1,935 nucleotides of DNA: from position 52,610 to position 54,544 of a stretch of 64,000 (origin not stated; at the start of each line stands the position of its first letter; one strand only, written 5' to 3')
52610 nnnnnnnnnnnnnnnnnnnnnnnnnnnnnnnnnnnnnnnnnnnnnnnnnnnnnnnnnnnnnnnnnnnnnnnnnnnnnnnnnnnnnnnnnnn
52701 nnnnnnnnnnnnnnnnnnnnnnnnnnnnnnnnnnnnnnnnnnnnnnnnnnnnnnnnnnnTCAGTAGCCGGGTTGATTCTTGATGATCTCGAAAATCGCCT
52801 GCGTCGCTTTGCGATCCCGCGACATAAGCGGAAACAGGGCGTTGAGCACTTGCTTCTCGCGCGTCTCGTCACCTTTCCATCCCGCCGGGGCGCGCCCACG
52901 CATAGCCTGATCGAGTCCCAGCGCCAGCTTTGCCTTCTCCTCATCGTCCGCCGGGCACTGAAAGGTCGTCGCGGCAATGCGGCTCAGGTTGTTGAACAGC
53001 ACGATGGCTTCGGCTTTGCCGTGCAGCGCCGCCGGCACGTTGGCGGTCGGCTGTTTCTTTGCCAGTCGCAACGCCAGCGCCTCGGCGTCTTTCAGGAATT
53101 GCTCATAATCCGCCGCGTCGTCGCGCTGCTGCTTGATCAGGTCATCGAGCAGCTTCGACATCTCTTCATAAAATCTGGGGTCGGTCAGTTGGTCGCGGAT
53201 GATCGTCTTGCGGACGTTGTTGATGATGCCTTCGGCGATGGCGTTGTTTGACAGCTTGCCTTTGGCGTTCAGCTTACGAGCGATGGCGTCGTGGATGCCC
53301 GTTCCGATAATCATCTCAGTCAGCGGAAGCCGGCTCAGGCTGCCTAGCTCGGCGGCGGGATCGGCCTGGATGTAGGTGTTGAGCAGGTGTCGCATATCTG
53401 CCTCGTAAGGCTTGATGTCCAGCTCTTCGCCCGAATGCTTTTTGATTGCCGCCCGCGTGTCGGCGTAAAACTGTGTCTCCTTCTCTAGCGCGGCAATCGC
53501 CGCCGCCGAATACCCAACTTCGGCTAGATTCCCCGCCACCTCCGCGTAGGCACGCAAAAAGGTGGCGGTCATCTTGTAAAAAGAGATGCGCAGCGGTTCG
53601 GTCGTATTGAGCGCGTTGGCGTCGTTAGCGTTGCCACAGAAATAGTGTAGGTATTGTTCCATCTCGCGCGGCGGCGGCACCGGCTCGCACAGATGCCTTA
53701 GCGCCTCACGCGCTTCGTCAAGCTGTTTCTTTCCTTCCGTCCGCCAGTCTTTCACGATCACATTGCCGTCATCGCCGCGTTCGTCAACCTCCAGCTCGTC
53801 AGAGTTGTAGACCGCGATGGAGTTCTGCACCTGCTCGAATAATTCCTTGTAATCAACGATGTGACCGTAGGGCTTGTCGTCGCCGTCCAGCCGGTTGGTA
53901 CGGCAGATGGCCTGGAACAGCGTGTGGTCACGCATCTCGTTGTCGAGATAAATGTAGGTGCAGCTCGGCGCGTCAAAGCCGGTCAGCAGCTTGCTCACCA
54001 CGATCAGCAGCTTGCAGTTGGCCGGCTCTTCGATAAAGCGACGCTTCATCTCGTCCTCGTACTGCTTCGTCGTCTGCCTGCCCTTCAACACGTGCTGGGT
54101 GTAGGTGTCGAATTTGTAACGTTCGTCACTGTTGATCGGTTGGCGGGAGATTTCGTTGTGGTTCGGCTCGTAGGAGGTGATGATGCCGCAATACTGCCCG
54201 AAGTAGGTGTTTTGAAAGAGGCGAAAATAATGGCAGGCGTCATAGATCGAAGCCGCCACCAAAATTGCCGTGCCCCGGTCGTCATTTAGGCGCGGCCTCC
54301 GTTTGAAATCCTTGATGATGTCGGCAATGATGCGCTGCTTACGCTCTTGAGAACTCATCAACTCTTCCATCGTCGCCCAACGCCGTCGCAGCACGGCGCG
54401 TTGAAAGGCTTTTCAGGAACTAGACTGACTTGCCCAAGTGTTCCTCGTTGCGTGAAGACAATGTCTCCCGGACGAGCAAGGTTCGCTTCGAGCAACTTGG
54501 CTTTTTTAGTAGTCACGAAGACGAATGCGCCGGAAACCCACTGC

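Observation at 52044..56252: Decayed type I restriction-modification locus: all three hsd genes truncated at mutually consistent junctions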

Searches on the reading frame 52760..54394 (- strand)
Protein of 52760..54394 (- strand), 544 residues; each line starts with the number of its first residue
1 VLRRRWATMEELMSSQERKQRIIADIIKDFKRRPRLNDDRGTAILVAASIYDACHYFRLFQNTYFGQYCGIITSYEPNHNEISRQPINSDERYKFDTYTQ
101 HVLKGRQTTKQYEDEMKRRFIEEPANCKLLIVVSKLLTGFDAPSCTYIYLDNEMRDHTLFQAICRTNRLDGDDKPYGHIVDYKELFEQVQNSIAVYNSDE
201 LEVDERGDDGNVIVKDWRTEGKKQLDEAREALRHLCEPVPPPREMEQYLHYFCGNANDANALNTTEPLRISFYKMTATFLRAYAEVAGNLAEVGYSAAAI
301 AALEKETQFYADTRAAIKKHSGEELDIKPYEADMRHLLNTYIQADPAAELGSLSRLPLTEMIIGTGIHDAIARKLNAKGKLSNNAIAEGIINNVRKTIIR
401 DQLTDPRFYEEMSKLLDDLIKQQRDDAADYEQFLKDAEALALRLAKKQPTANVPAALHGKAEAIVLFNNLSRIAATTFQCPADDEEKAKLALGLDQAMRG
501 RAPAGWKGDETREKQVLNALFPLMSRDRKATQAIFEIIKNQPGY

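Call 6: search_protein_families(library=pfam, proteins=[window:52760-54394:-], max_evalue=0.01)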
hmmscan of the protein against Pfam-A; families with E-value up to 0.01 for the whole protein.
window:52760-54394:- (544 aa): 1 family
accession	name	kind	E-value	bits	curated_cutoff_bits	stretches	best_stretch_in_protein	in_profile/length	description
PF22679.2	T1R_D3-like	-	7.3e-32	111.4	27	1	40-183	2-157/158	Type I restriction enzyme subunit R domain 3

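Call 7: search_protein_families(library=ncbifam, proteins=[window:52760-54394:-], max_evalue=0.01)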
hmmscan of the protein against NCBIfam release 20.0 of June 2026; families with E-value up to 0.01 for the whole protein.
window:52760-54394:- (544 aa): 3 families
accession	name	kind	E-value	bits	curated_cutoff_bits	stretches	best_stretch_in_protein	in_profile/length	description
TIGR00348.1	hsdR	subfamily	7.9e-43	146.9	284.55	1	2-200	484-672/674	HsdR family type I site-specific deoxyribonuclease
NF046051.1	restrict_EcoAI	equivalog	7.8e-07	27.9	550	1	76-191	420-537/768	EcoAI/FtnUII family type I restriction enzme subunit R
NF053632.1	heli_RadD_YejH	equivalog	0.007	14.7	720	0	107-183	281-355/573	DNA repair helicase RadD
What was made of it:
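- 52760..54407 (-): hsdR remnant: residues 481-1028 of 1028 (helicase domain 2 plus the C-terminal helical domain). The nuclease domain and helicase domain 1 are missing. Possible starts are only GTG 54394 or ATG 54370. Pfam T1R_D3-like only, and TIGR00348 484-672 of 674 (calls 6, 7).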

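Call 9: find_related_loci(query=window:52760-54394:-, collection=genome_contigs, flank=10000)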
Query window:52760-54394:- (544 aa) in genome_contigs; peptide patterns used: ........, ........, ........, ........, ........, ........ (x = any residue, [..] = any of these).
599 stretches matched a pattern (row limit reached: there are more); 546 encode a relative of the query (tblastn E <= 1e-3); the best 80 are kept; 80 distinct loci.
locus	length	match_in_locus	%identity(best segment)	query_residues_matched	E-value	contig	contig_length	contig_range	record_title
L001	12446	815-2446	87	1-544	0e+0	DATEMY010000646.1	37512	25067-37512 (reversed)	MAG TPA_asm: Blastocatellia bacterium isolate SMAG_U8955 k141_1999894, whole genome shotgun sequence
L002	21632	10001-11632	85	1-544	0e+0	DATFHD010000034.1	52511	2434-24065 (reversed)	MAG TPA_asm: Pyrinomonadaceae bacterium isolate SMAG_U8680 k141_2144788, whole genome shotgun sequence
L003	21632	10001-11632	85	1-544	0e+0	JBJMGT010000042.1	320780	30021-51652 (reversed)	MAG: Pyrinomonadaceae bacterium isolate H3_16_all_fractions_metab_47_61_0 k255_8683017, whole genome shotgun sequence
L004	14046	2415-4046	85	1-544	0e+0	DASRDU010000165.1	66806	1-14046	MAG TPA_asm: Blastocatellia bacterium isolate SMAG_U9988 k141_470465, whole genome shotgun sequence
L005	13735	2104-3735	85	1-544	0e+0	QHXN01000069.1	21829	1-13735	MAG: Acidobacteria bacterium isolate gp4 AA19 14_0903_12_40cm_200_scaffold_426_curated, whole genome shotgun sequence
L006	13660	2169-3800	82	1-544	0e+0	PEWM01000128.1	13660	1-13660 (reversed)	MAG: Deltaproteobacteria bacterium CG07_land_8_20_14_0_80_60_11 CG07_land_8_20_14_0.80_scaffold_2522_c, whole genome sho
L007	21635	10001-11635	79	1-544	0e+0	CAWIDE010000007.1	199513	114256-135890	MAG: uncultured proteobacterium isolate MFD09603.bin.1.269 genome assembly, contig: contig_28786, whole genome shotgun s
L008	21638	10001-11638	80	1-544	0e+0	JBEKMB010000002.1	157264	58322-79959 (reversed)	MAG: Syntrophobacteraceae bacterium isolate SPRUCE 384 SPRUCE_384_2, whole genome shotgun sequence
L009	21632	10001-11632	78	1-544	0e+0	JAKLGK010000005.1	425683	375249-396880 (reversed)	MAG: Verrucomicrobia bacterium isolate RA.bin38 RA.bin38_5, whole genome shotgun sequence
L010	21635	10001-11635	78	1-544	0e+0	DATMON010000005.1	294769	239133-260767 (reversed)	MAG TPA_asm: Chthoniobacterales bacterium isolate SMAG_U12877 k141_45358, whole genome shotgun sequence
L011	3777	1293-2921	78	1-544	0e+0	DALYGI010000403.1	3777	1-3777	MAG TPA_asm: Prochlorotrichaceae cyanobacterium CTOTU29312 NODE_1382_length_3777_cov_4.707684, whole genome shotgun sequ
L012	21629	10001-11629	79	1-544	0e+0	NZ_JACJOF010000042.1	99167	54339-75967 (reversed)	Nodosilinea sp. FACHB-131 contig42, whole genome shotgun sequence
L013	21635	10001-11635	78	1-544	0e+0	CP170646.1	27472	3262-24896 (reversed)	MAG: Stenomitos frigidus ULC029 plasmid pSFB, complete sequence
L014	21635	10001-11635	76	1-544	0e+0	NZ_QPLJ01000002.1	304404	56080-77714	Jannaschia formosa strain 12N15 12N15_scaffold2, whole genome shotgun sequence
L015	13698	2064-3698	76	1-544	0e+0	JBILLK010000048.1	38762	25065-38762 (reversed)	MAG: Polyangiaceae bacterium isolate ME2017-07-27_3300044645_group7_bin87 Rohwer_bin1489_scaffold_488_c1, whole genome s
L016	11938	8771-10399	77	1-544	0e+0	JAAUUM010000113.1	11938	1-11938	MAG: Synechococcaceae cyanobacterium SM2_3_2 NODE_1546_length_11938_cov_5.022183, whole genome shotgun sequence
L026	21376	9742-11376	75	1-544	0e+0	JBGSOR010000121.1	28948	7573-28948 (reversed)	MAG: Chromatiaceae bacterium isolate JTS-AC285 k141_4448773, whole genome shotgun sequence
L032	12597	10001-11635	74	1-544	0e+0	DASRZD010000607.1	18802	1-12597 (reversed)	MAG TPA_asm: Armatimonadota bacterium isolate SMAG_U14142 k141_2580537, whole genome shotgun sequence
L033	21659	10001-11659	75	1-544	0e+0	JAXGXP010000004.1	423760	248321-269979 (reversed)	MAG: Syntrophobacteraceae bacterium isolate AnMBR.bin493 bin493_4, whole genome shotgun sequence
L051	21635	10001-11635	74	1-544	0e+0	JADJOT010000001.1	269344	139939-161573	MAG: Candidatus Accumulibacter affinis isolate Fred_18-Q3-R57-64_BAT3C.720 tig00001151-10-2696370, whole genome shotgun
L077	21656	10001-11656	72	1-544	0e+0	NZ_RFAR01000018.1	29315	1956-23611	Aquitalea palustris strain MWU14-2217 NODE19length29277cov23.418348, whole genome shotgun sequence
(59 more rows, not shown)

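Call 27: find_homologous_proteins(query=window:52760-54394:-, max_evalue=1e-30)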
Query window:52760-54394:- (544 aa): 2996 proteins with E <= 1e-30 among 8000 candidates; the best 120 are listed.
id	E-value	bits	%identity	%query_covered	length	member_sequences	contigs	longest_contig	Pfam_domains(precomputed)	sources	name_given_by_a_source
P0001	0.0e+0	1073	87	100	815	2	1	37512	PF18766.8,PF22679.3,PF04851.22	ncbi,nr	ncbi:MAG TPA: HsdR family type I site-specific deoxyribonuclease, partial [Blastocatellia bacterium]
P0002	0.0e+0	1057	85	100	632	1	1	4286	PF18766.8,PF22679.3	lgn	-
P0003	0.0e+0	1047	85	99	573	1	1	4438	PF22679.3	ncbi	ncbi:MAG: restriction endonuclease subunit R, partial [Acidobacteriota bacterium]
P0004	0.0e+0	1027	84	100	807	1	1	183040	PF18766.8,PF22679.3,PF04851.22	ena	-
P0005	0.0e+0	1017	83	100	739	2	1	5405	PF18766.8,PF22679.3,PF04851.22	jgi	jgi:type I restriction enzyme, R subunit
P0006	0.0e+0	1012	82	100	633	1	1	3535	PF18766.8,PF22679.3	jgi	jgi:type I restriction enzyme R subunit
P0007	0.0e+0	1010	87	94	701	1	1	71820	PF22679.3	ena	-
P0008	2.7e-297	1005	81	100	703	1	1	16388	PF18766.8,PF22679.3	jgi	jgi:type I restriction enzyme, R subunit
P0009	2.5e-296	1001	82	100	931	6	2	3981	PF04313.21,PF18766.8,PF22679.3,PF04851.22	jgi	jgi:type I restriction enzyme R subunit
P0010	2.9e-296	1001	81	100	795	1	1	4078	PF18766.8,PF22679.3,PF04851.22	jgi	jgi:type I restriction enzyme, R subunit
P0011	2.3e-294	995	81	100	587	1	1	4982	PF22679.3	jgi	jgi:type I restriction enzyme R subunit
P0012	4.4e-294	994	80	100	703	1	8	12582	PF18766.8,PF22679.3,PF04851.22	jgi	jgi:type I restriction enzyme R subunit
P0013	5.0e-294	994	81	100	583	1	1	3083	PF22679.3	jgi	jgi:type I restriction enzyme R subunit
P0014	5.5e-293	990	80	100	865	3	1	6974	PF18766.8,PF22679.3,PF04851.22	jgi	jgi:type I restriction enzyme, R subunit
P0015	4.5e-290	981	80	100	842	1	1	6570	PF18766.8,PF22679.3,PF04851.22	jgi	-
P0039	3.5e-275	932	78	99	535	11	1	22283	PF22679.3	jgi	jgi:type I restriction enzyme R subunit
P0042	2.3e-274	929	84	90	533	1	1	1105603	PF22679.3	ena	-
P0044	5.5e-274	928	77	98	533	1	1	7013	PF22679.3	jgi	jgi:type I restriction enzyme R subunit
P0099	1.4e-265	900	74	98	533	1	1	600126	PF22679.3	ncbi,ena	-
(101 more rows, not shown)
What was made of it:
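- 52760..54407 (-): Near-full-length relatives carry HSDR_N, ResIII/SWI2_SNF2 and T1R_D3-like (call 27).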

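Call 28: find_encoding_contigs(protein=P0042, flank=8000, max_places=3)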
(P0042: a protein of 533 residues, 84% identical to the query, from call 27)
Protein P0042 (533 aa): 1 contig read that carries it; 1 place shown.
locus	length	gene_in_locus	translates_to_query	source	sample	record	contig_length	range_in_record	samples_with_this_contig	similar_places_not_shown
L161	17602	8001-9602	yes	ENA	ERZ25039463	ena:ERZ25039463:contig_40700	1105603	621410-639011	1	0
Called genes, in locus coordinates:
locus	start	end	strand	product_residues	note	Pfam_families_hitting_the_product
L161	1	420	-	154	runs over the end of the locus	-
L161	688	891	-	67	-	-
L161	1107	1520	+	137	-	-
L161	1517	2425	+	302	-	PF13276:HTH_21, PF00665:rve, PF13683:rve_3, PF13333:rve_2 (weak)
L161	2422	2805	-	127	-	-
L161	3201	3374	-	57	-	-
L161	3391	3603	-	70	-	-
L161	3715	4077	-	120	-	-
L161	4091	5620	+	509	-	PF02384:N6_Mtase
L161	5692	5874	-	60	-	-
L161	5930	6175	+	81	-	-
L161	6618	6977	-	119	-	-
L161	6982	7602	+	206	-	PF04313:HSDR_N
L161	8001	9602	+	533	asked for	PF22679:T1R_D3-like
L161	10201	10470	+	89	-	PF01863:YgjP-like, PF10263:SprT-like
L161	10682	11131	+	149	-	PF22522:DUF6998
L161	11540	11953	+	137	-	-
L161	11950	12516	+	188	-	PF13276:HTH_21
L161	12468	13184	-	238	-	-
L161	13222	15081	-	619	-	-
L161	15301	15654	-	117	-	-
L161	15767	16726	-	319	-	-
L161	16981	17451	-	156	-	PF01695:IstB_IS21, PF00308:Bac_DnaA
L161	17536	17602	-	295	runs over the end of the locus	PF00665:rve (weak)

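Call 29: find_encoding_contigs(protein=P0099, flank=8000, max_places=3)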
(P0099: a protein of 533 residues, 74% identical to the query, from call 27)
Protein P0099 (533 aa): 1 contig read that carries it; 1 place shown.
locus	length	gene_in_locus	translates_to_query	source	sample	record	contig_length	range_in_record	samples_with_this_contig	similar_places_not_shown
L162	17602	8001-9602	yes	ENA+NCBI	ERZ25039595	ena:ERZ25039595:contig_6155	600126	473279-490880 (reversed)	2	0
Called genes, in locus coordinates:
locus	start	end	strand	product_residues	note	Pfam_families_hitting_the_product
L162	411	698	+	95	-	-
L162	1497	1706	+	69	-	-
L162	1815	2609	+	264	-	PF16162:KwaB (weak)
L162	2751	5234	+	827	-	PF12161:HsdM_N, PF02384:N6_Mtase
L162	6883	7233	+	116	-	PF04313:HSDR_N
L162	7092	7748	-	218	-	-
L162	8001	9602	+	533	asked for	PF22679:T1R_D3-like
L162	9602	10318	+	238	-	PF01863:YgjP-like, PF10263:SprT-like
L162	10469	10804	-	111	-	PF17761:DUF1016_N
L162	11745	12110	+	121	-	-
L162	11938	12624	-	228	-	-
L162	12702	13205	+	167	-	PF03237:Terminase_6N (weak)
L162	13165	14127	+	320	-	PF03237:Terminase_6N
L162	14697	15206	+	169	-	PF02604:PhdYeFM_antitox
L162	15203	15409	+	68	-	PF01850:PIN (weak)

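Call 30: find_encoding_contigs(protein=P0039, flank=8000, max_places=3)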
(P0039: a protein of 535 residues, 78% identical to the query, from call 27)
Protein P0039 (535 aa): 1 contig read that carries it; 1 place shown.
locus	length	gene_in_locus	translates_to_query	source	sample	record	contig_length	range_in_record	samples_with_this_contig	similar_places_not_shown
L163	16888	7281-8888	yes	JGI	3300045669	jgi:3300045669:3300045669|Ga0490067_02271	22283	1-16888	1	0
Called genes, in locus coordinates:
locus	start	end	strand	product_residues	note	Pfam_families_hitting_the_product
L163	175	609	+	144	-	PF12161:HsdM_N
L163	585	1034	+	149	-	PF02384:N6_Mtase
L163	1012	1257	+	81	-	PF02384:N6_Mtase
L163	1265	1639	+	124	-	PF02384:N6_Mtase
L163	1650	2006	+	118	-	-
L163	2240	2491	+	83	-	-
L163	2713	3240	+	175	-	PF01420:Methylase_S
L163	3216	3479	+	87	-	-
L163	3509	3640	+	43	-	-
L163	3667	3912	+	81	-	PF01420:Methylase_S (weak)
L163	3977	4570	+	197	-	PF18144:SMODS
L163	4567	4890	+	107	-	-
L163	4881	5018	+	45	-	-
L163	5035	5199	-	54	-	-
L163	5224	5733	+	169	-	PF18186:SLATT_4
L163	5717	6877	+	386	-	PF04313:HSDR_N, PF04851:ResIII, PF18766:SWI2_SNF2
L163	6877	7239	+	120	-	PF04851:ResIII (weak), PF18766:SWI2_SNF2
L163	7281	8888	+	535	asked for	PF22679:T1R_D3-like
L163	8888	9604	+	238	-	PF01863:YgjP-like, PF10263:SprT-like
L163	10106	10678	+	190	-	PF00419:Fimbrial, PF16970:FimA (weak)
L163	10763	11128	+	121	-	PF00345:PapD_N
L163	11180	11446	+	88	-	PF02753:PapD_C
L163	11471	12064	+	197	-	PF13954:PapC_N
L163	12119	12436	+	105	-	PF00577:Usher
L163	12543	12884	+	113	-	PF00577:Usher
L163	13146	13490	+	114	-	PF00577:Usher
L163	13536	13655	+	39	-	-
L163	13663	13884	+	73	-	PF13953:PapC_C (weak)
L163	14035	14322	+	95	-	-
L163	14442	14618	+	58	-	-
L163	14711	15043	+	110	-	PF00419:Fimbrial (weak)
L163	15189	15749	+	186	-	PF12849:PBP_like_2, PF01547:SBP_bac_1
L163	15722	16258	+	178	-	PF12849:PBP_like_2 (faint)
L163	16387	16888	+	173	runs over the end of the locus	-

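Call 40: search_protein_families(library=pfam, proteins=[L008:6139-8550:+, L008:4358-6139:+, L026:5121-7082:+, L026:7146-8213:+, L032:5953-8538:+, L077:6642-7826:+, L077:7822-8511:+, L051:7083-8504:+, L033:7009-8064:+, L016:6500-6901:+], max_evalue=0.001)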
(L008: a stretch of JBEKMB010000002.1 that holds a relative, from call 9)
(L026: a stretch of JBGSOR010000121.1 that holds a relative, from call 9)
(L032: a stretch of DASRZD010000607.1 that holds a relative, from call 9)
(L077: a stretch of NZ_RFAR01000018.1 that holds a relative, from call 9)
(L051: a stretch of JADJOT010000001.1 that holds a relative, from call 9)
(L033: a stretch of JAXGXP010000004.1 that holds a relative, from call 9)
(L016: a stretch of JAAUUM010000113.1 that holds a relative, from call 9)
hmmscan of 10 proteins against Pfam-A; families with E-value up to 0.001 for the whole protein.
L008:6139-8550:+ (804 aa): 1 family
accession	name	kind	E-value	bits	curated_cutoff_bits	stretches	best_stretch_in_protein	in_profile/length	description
PF03235.19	GmrSD_N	-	6e-23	82.4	33.2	1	11-239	2-198/199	GmrSD restriction endonuclease, N-terminal domain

L008:4358-6139:+ (594 aa): 2 families
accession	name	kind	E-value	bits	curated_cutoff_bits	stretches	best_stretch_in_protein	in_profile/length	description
PF03235.19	GmrSD_N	-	1.5e-27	97.4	33.2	1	23-207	11-198/199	GmrSD restriction endonuclease, N-terminal domain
PF07510.16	GmrSD_C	-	1.2e-05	25.6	23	1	475-536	55-108/138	GmrSD restriction endonucleases, C-terminal domain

L026:5121-7082:+ (654 aa): 1 family
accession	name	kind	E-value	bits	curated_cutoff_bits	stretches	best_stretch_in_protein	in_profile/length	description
PF03235.19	GmrSD_N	-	2.8e-26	93.3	33.2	1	3-216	1-198/199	GmrSD restriction endonuclease, N-terminal domain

L026:7146-8213:+ (356 aa): 2 families
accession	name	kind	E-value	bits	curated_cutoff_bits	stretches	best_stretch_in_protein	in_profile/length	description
PF02661.23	Fic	-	2.8e-21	76.6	24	1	132-227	4-93/93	Fic/DOC family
PF13412.12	HTH_24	-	0.00046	20.1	21.9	1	299-341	5-47/48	Winged helix-turn-helix DNA-binding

L032:5953-8538:+ (862 aa): 5 families
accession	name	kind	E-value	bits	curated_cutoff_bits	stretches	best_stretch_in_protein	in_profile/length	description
PF13166.12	AAA_13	-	1e-16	61.3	36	1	375-696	256-583/713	AAA domain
PF02463.25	SMC_N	-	1e-12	48.4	40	1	558-692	135-207/220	RecF/RecN/SMC N terminal domain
PF13304.12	AAA_21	-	1.6e-09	38.7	27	1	503-682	143-298/304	AAA domain, putative AbiEii toxin, Type IV TA system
PF00005.33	ABC_tran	-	4.3e-06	27.8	25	0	91-117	6-32/137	ABC transporter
PF13476.12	AAA_23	-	0.00014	23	27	1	79-122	4-45/201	AAA domain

L077:6642-7826:+ (395 aa): 5 families
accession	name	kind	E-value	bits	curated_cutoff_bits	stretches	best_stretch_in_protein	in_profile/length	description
PF13304.12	AAA_21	-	7.6e-22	79.2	27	2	253-338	221-304/304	AAA domain, putative AbiEii toxin, Type IV TA system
PF13175.12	AAA_15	-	2.9e-10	40.8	32.1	1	1-44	1-46/374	AAA ATPase domain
PF02463.25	SMC_N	-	3e-09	37.1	40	1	1-47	1-51/220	RecF/RecN/SMC N terminal domain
PF13476.12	AAA_23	-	6.2e-08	33.9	27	1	5-42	2-40/201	AAA domain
PF11398.14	DUF2813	-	3.3e-05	23.9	21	1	2-44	3-45/372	Protein of unknown function (DUF2813)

L077:7822-8511:+ (230 aa): 0 families

L051:7083-8504:+ (474 aa): 4 families
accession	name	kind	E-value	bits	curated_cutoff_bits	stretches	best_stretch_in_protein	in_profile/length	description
PF13749.12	HATPase_c_4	-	3.9e-21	75.3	26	1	299-386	1-89/89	Putative ATP-dependent DNA helicase recG C-terminal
PF04326.19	SLFN_AlbA_2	-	7.5e-14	52.7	25.3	1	26-131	1-117/118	Schlafen, AlbA_2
PF13412.12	HTH_24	-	5.2e-09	36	21.9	1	423-460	11-48/48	Winged helix-turn-helix DNA-binding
PF12840.13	HTH_20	-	0.00022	21.6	27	1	419-455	8-44/51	Helix-turn-helix domain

L033:7009-8064:+ (352 aa): 1 family
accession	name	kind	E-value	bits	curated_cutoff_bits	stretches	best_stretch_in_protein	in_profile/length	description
PF13310.11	Virulence_RhuM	-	4.8e-113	377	33.7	1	67-315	1-246/252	Virulence protein RhuM family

L016:6500-6901:+ (134 aa): 1 family
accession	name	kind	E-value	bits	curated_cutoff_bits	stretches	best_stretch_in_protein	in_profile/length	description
PF01850.27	PIN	-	5.9e-09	37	23.6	1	3-122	1-116/120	PIN domain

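Call 57: find_encoding_contigs(protein=P0044, flank=7000, max_places=2)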
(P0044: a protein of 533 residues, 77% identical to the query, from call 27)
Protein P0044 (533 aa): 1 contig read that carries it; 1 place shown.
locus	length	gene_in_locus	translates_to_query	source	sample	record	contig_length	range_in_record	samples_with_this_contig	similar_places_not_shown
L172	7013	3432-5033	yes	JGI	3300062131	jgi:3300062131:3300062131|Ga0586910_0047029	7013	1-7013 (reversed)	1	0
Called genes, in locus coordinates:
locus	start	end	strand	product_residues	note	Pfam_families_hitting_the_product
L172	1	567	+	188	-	?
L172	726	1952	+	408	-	PF01420:Methylase_S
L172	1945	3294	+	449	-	PF04313:HSDR_N, PF04851:ResIII, PF18766:SWI2_SNF2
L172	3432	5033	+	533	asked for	PF22679:T1R_D3-like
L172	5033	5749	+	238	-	PF01863:YgjP-like, PF10263:SprT-like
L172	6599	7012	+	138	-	?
